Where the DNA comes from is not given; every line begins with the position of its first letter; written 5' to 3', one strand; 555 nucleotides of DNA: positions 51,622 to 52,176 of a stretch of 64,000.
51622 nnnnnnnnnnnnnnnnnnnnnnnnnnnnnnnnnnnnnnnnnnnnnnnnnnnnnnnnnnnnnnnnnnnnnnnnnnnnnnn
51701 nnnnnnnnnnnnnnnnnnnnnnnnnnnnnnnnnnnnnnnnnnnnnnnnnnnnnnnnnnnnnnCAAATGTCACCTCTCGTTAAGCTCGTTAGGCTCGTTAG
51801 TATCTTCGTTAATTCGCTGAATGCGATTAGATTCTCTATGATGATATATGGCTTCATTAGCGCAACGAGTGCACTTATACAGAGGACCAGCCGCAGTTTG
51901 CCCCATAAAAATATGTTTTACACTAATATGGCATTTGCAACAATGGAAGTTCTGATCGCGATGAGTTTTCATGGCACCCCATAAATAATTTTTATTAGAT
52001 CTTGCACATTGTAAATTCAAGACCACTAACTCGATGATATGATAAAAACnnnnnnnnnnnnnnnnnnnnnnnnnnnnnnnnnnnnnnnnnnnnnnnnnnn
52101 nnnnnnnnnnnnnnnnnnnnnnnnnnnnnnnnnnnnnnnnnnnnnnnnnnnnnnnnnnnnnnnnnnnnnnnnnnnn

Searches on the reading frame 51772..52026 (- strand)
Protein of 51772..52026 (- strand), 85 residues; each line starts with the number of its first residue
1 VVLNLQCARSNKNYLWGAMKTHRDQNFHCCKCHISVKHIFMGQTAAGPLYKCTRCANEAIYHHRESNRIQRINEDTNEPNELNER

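Call 57: search_protein_families(library=pfam, proteins=[window:51772-52026:-], max_evalue=0.01)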
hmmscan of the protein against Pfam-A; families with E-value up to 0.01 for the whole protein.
window:51772-52026:- (85 aa): 1 family
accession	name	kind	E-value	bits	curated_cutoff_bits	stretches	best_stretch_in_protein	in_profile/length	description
PF05052.17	MerE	-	0.0075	16.6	22.8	0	8-48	12-46/75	MerE protein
